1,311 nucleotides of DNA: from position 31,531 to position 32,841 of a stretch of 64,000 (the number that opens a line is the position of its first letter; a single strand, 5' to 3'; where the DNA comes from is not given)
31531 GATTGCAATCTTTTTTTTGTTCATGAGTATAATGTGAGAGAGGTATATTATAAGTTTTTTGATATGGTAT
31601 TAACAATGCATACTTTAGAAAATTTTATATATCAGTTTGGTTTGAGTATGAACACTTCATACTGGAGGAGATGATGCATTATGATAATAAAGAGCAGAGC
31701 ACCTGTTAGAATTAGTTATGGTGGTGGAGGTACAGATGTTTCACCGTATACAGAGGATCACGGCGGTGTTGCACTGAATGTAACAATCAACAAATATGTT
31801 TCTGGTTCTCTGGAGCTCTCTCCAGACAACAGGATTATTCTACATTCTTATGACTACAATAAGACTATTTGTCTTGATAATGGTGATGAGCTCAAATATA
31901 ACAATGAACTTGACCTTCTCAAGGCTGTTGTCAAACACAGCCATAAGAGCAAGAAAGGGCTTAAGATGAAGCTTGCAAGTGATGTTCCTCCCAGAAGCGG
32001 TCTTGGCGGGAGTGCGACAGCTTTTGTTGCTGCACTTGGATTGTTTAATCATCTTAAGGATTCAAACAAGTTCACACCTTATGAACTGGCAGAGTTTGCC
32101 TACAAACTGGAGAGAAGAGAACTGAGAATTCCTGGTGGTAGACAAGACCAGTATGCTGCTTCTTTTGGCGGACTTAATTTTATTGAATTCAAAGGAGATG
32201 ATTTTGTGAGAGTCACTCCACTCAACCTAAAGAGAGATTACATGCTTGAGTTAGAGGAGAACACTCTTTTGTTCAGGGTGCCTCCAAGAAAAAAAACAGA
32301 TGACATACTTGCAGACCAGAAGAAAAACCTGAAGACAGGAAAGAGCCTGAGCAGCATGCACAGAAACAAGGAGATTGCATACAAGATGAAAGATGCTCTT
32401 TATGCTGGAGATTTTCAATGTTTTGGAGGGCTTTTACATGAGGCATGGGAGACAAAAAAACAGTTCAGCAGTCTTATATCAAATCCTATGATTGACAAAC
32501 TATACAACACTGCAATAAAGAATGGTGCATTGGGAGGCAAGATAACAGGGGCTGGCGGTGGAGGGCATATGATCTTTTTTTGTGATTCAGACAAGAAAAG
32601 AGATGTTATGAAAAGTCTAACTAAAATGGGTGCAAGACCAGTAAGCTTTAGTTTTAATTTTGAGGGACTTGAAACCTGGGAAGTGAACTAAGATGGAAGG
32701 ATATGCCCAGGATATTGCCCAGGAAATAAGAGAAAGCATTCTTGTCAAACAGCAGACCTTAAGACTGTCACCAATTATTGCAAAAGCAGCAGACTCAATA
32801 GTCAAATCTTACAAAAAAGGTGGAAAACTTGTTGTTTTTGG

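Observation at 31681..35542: Complete GDP-D-glycero-alpha-D-manno-heptose pathway with an embedded Nudix protein inside an archaeal AglB glycosylation locus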

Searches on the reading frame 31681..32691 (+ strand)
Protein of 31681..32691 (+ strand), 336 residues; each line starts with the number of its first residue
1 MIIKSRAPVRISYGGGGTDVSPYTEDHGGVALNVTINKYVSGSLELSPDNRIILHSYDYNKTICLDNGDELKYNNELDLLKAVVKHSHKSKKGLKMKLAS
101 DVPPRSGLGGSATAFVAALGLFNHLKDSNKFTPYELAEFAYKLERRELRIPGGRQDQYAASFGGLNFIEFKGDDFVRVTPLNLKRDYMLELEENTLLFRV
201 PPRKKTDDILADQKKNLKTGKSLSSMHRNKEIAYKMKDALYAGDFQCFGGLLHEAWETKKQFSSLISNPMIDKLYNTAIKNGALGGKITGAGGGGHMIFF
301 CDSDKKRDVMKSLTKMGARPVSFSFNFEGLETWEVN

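Call 3: search_protein_families(library=pfam, proteins=[window:31681-32691:+], max_evalue=0.01)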
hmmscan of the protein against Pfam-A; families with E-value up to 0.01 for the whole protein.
window:31681-32691:+ (336 aa): 2 families
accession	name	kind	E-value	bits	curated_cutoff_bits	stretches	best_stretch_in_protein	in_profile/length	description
PF00288.32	GHMP_kinases_N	-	4.5e-16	59.3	22.3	1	80-164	3-87/87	GHMP kinases N terminal domain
PF08544.19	GHMP_kinases_C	-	1.8e-13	51.1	21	1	236-316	1-82/85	GHMP kinases C terminal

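Call 4: search_protein_families(library=ncbifam, proteins=[window:31681-32691:+], max_evalue=0.01)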
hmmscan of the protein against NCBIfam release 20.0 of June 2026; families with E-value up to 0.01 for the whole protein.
window:31681-32691:+ (336 aa): 15 families
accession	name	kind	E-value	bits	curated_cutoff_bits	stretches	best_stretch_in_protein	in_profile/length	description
NF049969.1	GlMnHpPKinHddA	equivalog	1.4e-83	281.1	600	1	1-335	1-338/338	D-glycero-D-manno-heptose 7-phosphate kinase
NF009948.0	PRK13412.1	equivalog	4e-25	87.7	721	2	92-301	725-935/974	bifunctional fucokinase/fucose-1-phosphate guanylyltransferase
NF003006.0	PRK03817.1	equivalog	2.2e-22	79.5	443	2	4-171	3-164/352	galactokinase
TIGR00549.1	mevalon_kin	equivalog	9.2e-21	74.5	163.05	1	31-299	19-275/276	mevalonate kinase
NF003036.0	PRK03926.1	equivalog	3.8e-18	65.6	403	2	266-330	232-296/302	mevalonate kinase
NF001816.0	PRK00555.1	equivalog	1.5e-13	50.5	509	2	234-315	258-338/363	galactokinase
NF002288.1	PRK01212.1-4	equivalog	3e-11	42.9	194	1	81-314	65-279/303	homoserine kinase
NF003705.0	PRK05322.1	equivalog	7.5e-11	41.4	385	2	231-319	279-367/388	galactokinase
TIGR00131.1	gal_kin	equivalog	1e-09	37.8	226.65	1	227-313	290-362/388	galactokinase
TIGR00191.1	thrB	equivalog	1.1e-09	37.6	168.25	1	29-174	20-152/304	homoserine kinase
NF003472.0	PRK05101.1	equivalog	1.3e-05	24.3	499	0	26-145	38-163/382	galactokinase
NF002870.0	PRK03188.1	equivalog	4.8e-05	22.2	286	1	228-318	203-288/310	4-(cytidine 5'-diphospho)-2-C-methyl-D-erythritol kinase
TIGR01920.1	Shik_kin_archae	equivalog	0.00082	18.8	126.85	1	79-178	52-154/266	shikimate kinase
TIGR00154.1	ispE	equivalog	0.0018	17.9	138.7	1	76-141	70-134/294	4-(cytidine 5'-diphospho)-2-C-methyl-D-erythritol kinase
NF011207.0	PRK14613.1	equivalog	0.003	16.8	359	0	34-128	37-125/297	4-(cytidine 5'-diphospho)-2-C-methyl-D-erythritol kinase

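Call 13: search_solved_structures(query=window:31681-32691:+, max_evalue=0.001)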
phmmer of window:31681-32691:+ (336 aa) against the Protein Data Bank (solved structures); distinct sequences matched with E-value up to 0.001: 20.
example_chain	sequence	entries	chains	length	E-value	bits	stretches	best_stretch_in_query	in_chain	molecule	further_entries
4n3o_A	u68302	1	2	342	2.3e-67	230.9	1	3-335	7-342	Putative D-glycero-D-manno-heptose 7-phosphate kinase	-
3k85_A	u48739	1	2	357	4.7e-65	223.4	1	2-335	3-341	D-glycero-D-manno-heptose 1-phosphate kinase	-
4usm_A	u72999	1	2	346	3.8e-62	213.8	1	2-335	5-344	PUTATIVE SUGAR KINASE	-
4usk_A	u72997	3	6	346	2.5e-61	211.1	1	2-335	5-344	PUTATIVE SUGAR KINASE | SUGAR KINASE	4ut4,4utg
9iip_A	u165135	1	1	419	2.4e-18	69.8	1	92-317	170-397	L-fucokinase/L-fucose-1-P guanylyltransferase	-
5yys_A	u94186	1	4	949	3.7e-17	66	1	92-317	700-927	L-fucokinase, L-fucose-1-P guanylyltransferase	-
9iit_A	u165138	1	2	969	3.9e-17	65.9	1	92-317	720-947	L-fucokinase/L-fucose-1-P guanylyltransferase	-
1s4e_A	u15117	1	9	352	1.4e-14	57.5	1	25-313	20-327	Galactokinase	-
1vis_A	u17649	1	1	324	3.5e-12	49.6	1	35-320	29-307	Mevalonate kinase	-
1kkh_A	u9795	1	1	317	4.3e-12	49.3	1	33-319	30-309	Mevalonate Kinase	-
2cz9_A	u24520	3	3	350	2.6e-11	46.7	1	4-166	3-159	Probable galactokinase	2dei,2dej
6mde_A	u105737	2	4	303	6.2e-10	42.2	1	81-167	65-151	Mevalonate kinase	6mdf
4hac_A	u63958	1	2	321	7.7e-10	41.9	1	81-167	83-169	Mevalonate kinase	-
1pie_A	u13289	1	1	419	4.6e-09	39.3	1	20-218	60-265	Galactokinase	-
2hfs_A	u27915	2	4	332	6.2e-09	38.9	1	27-313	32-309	Mevalonate kinase, putative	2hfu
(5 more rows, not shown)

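Call 31: find_related_loci(query=window:31681-32691:+, collection=genome_contigs, flank=6000)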
Query window:31681-32691:+ (336 aa) in genome_contigs; peptide patterns used: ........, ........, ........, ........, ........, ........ (x = any residue, [..] = any of these).
82 stretches matched a pattern; 7 encode a relative of the query (tblastn E <= 1e-3); 7 distinct loci.
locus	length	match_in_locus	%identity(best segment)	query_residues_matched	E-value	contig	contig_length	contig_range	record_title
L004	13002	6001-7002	56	1-334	9e-116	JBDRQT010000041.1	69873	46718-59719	MAG: archaeon isolate MEGAHIT-group-2.59 k141_1335785, whole genome shotgun sequence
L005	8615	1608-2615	54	1-335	1e-110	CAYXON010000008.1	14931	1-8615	MAG TPA_asm: uncultured archaeon isolate SRP178699_co1_62 genome assembly, contig: NODE_5184_length_14931_cov_4.213229,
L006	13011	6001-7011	54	1-335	4e-101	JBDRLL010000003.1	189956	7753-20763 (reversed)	MAG: Candidatus Altiarchaeota archaeon isolate MEGAHIT-group-1.775 k141_4476730, whole genome shotgun sequence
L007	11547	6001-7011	47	1-336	5e-92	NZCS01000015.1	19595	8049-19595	MAG: archaeon isolate ARS1178 MHASMcontig_656355, whole genome shotgun sequence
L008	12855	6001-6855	29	1-331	2e-26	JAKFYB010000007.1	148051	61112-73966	MAG: Dehalococcoidia bacterium isolate ND5_Bin_30 ND5_0000077, whole genome shotgun sequence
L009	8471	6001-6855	29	1-331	4e-24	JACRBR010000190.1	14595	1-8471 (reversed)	MAG: Chloroflexi bacterium isolate NC_groundwater_1625_Pr3_B-0.1um_67_9 SR-2_scaffold_141_2169267, whole genome shotgun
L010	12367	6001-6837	29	2-290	2e-19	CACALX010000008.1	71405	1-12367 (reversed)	uncultured Pelagibacteraceae bacterium isolate AG-898-C07 genome assembly, contig: AG-898-C07_NODE_8, whole genome shotg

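Call 53: search_protein_families(library=pfam, proteins=[L005:421-1590:+, L005:2606-3775:+, L005:3772-5307:+, L006:5018-5962:+, L006:6875-8599:+, L006:3972-5003:-, L004:8123-8500:+, L007:4535-6004:+, L007:3769-4506:-, L007:7017-7952:+], max_evalue=0.001)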
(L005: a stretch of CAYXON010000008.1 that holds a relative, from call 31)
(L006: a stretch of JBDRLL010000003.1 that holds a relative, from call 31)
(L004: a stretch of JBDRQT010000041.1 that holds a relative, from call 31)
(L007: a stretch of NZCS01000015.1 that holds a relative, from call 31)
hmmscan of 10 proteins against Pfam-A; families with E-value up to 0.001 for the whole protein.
L005:421-1590:+ (389 aa): 6 families
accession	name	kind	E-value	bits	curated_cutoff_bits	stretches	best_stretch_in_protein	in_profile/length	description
PF00534.26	Glycos_transf_1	-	1.7e-43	148.6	26.4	1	188-364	5-169/172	Glycosyl transferases group 1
PF13692.12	Glyco_trans_1_4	-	2.7e-33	115.6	27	1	199-353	2-142/142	Glycosyl transferases group 1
PF13439.12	Glyco_transf_4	-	1.9e-13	51.2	28.5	1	15-179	1-170/170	Glycosyltransferase Family 4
PF20706.3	GT4-conflict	-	1.2e-10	41.4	26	1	177-359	174-363/385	Family 4 Glycosyltransferase in conflict systems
PF13579.12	Glyco_trans_4_4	-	6.7e-09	36.7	29.7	1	16-172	1-156/158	Glycosyl transferase 4-like domain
PF13477.12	Glyco_trans_4_2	-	2.1e-05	25.2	23.4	1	3-151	1-139/139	Glycosyl transferase 4-like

L005:2606-3775:+ (389 aa): 5 families
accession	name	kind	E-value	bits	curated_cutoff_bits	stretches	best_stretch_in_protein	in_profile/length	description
PF00534.26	Glycos_transf_1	-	4.8e-39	134.1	26.4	1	201-364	6-169/172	Glycosyl transferases group 1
PF13692.12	Glyco_trans_1_4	-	1.6e-33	116.4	27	1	211-353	2-142/142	Glycosyl transferases group 1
PF13439.12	Glyco_transf_4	-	3e-09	37.6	28.5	1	62-189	41-168/170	Glycosyltransferase Family 4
PF13579.12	Glyco_trans_4_4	-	8.5e-05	23.4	29.7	1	55-185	35-157/158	Glycosyl transferase 4-like domain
PF20706.3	GT4-conflict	-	9.3e-05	22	26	1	205-315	193-309/385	Family 4 Glycosyltransferase in conflict systems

L005:3772-5307:+ (511 aa): 2 families
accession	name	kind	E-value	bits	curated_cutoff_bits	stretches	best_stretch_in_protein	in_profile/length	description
PF01943.22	Polysacc_synt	-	7.6e-09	35.8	28.2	1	11-282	2-272/274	Polysaccharide biosynthesis protein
PF01554.23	MatE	-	1.9e-06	28.1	24.9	1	241-383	18-161/161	MatE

L006:5018-5962:+ (314 aa): 7 families
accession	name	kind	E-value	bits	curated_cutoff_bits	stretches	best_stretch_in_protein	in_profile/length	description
PF00535.33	Glycos_transf_2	-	1.2e-27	97.3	23.3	1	7-113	2-113/168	Glycosyl transferase family 2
PF13641.12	Glyco_tranf_2_3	-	8.6e-15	55.8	27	1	5-203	3-211/230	Glycosyltransferase like family 2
PF10111.15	Glyco_tranf_2_2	-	1.8e-14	54.4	27.3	1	9-216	4-230/276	Glycosyltransferase like family 2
PF13632.12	Glyco_trans_2_3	-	4.7e-11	43.3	27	1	82-271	2-189/198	Glycosyl transferase family group 2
PF13506.12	Glyco_transf_21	-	2.2e-06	27.7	21.7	1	72-203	24-154/174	Glycosyl transferase family 21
PF13704.12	Glyco_tranf_2_4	-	0.00031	21.6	27.5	1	29-88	16-81/98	Glycosyl transferase family 2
PF02709.20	Glyco_transf_7C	-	0.00031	20.8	23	1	157-200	25-69/78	N-terminal domain of galactosyltransferase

L006:6875-8599:+ (574 aa): 2 families
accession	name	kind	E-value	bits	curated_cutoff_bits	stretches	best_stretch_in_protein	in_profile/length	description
PF01943.22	Polysacc_synt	-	1.3e-18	67.9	28.2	1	74-333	2-260/274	Polysaccharide biosynthesis protein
PF01554.23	MatE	-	8.4e-12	45.5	24.9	1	292-445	7-161/161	MatE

L006:3972-5003:- (343 aa): 11 families
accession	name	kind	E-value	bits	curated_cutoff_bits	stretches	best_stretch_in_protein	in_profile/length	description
PF16363.11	GDP_Man_Dehyd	-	4.5e-50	171.4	27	1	11-331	1-331/332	GDP-mannose 4,6 dehydratase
PF01370.27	Epimerase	-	2.5e-49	168.3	20.9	1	10-267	1-240/240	NAD dependent epimerase/dehydratase family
PF01073.25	3Beta_HSD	-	1.5e-21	77.1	22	1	11-259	1-235/280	3-beta hydroxysteroid dehydrogenase/isomerase family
PF07993.18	NAD_binding_4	-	9.4e-17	61.5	20.1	1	12-247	1-256/258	Male sterility protein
PF02719.21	Polysacc_synt_2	-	3e-13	50.1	20.2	1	10-133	1-131/293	Polysaccharide biosynthesis protein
PF04321.23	RmlD_sub_bind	-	1.4e-12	47.7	27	1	8-255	1-199/287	RmlD substrate binding domain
PF00106.31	adh_short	-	1.6e-08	34.7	26.6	1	10-79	3-71/195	short chain dehydrogenase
PF13460.12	NAD_binding_10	-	1.2e-07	32.2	27.2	1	14-121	1-90/184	NAD(P)H-binding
PF08659.16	KR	-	1.6e-07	31.9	22.6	1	10-137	3-144/180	KR domain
PF05368.20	NmrA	-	3.3e-07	30.7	27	1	9-88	4-79/298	NmrA-like family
PF13561.12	adh_short_C2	-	0.00021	21.4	27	0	19-80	8-66/236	Enoyl-(Acyl carrier protein) reductase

L004:8123-8500:+ (125 aa): 0 families

L007:4535-6004:+ (489 aa): 2 families
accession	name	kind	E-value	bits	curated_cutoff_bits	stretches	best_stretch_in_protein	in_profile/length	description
PF04055.27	Radical_SAM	-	2.2e-23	83.7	29.5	1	208-365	4-158/166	Radical SAM superfamily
PF02310.24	B12-binding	-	3.8e-17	62.7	32.1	1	33-144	2-120/121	B12 binding domain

L007:3769-4506:- (245 aa): 1 family
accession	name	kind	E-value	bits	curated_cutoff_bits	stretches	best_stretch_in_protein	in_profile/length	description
PF00483.29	NTP_transferase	-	8.9e-19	68.5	21.2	1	53-230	20-215/245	Nucleotidyl transferase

L007:7017-7952:+ (311 aa): 6 families
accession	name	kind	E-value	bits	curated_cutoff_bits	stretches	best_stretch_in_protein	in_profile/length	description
PF16363.11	GDP_Man_Dehyd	-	1.6e-74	251.8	27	1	5-303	1-332/332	GDP-mannose 4,6 dehydratase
PF01370.27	Epimerase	-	2.4e-54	184.7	20.9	1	4-237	1-239/240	NAD dependent epimerase/dehydratase family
PF04321.23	RmlD_sub_bind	-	1.7e-12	47.5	27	1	3-161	2-143/287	RmlD substrate binding domain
PF02719.21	Polysacc_synt_2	-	5.9e-09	36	20.2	1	4-114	1-126/293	Polysaccharide biosynthesis protein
PF01073.25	3Beta_HSD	-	1e-06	28.5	22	1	5-121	1-121/280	3-beta hydroxysteroid dehydrogenase/isomerase family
PF07993.18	NAD_binding_4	-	2.6e-05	23.9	20.1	0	6-32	1-27/258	Male sterility protein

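Call 60: search_protein_families(library=ncbifam, proteins=[L007:7017-7952:+, L004:5333-6004:+, L007:9028-9705:+], max_evalue=1e-25)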
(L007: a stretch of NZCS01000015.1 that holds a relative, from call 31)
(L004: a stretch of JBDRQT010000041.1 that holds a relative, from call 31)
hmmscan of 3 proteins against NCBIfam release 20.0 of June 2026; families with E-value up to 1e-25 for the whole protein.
L007:7017-7952:+ (311 aa): 5 families
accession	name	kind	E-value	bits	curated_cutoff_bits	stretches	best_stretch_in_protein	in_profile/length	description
TIGR01472.1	gmd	equivalog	6.8e-45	153.7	415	1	4-305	3-336/342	GDP-mannose 4,6-dehydratase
TIGR04180.1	EDH_00030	hypoth_equivalog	2.3e-41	141.8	475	1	4-294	1-296/297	NAD-dependent 4,6-dehydratase LegB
TIGR01181.1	dTDP_gluc_dehyt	equivalog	6.5e-37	127.3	365.1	1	3-310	1-314/321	dTDP-glucose 4,6-dehydratase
TIGR01179.1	galE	equivalog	2.3e-36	125.3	262.3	1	3-310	1-328/332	UDP-glucose 4-epimerase GalE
TIGR02622.1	CDP_4_6_dhtase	equivalog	6.5e-33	114.3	278.45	1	3-161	6-172/352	CDP-glucose 4,6-dehydratase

L004:5333-6004:+ (223 aa): 7 families
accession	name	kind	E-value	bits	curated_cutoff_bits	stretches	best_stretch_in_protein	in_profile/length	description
NF049965.1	GlMnHpPGnyltfHddC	equivalog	2.7e-48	164.5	300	1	2-217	2-216/221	D-glycero-D-manno-heptose 1-phosphate guanosyltransferase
NF052502.1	man1P_GTase_Rv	exception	1.2e-45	156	440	1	3-219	3-227/352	mannose-1-phosphate guanylyltransferase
TIGR03992.1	Arch_glmU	subfamily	1.4e-43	149.3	292.1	1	1-210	1-215/393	bifunctional sugar-1-phosphate nucleotidylyltransferase/acetyltransferase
TIGR02623.1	G1P_cyt_trans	equivalog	1.3e-36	126.4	300.25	0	84-215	106-238/255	glucose-1-phosphate cytidylyltransferase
NF045761.1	NAMPUrTaseMurU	equivalog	9.4e-36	123.8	250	1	1-218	1-223/226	N-acetylmuramate alpha-1-phosphate uridylyltransferase MurU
NF041313.1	UDPGP_AglF_Halo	equivalog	1.3e-31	109.8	400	1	1-221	1-233/234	UTP--glucose-1-phosphate uridylyltransferase AglF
TIGR01208.1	rmlA_long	equivalog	3.4e-29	101.8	320.25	1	3-177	2-183/353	glucose-1-phosphate thymidylyltransferase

L007:9028-9705:+ (225 aa): 7 families
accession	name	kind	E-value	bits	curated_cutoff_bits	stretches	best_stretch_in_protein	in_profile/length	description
NF049965.1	GlMnHpPGnyltfHddC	equivalog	4.5e-43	147.4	300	1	1-219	1-218/221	D-glycero-D-manno-heptose 1-phosphate guanosyltransferase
TIGR03992.1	Arch_glmU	subfamily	1.5e-41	142.6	292.1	1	1-212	1-217/393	bifunctional sugar-1-phosphate nucleotidylyltransferase/acetyltransferase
NF052502.1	man1P_GTase_Rv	exception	3.1e-41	141.4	440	1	2-214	2-222/352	mannose-1-phosphate guanylyltransferase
NF045761.1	NAMPUrTaseMurU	equivalog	5.6e-36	124.5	250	1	1-217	1-222/226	N-acetylmuramate alpha-1-phosphate uridylyltransferase MurU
TIGR02623.1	G1P_cyt_trans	equivalog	2.6e-31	109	300.25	0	83-204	104-227/255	glucose-1-phosphate cytidylyltransferase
TIGR01208.1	rmlA_long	equivalog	2e-26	92.7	320.25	1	2-186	1-192/353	glucose-1-phosphate thymidylyltransferase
NF041313.1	UDPGP_AglF_Halo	equivalog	2.7e-26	92.5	400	1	1-215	1-227/234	UTP--glucose-1-phosphate uridylyltransferase AglF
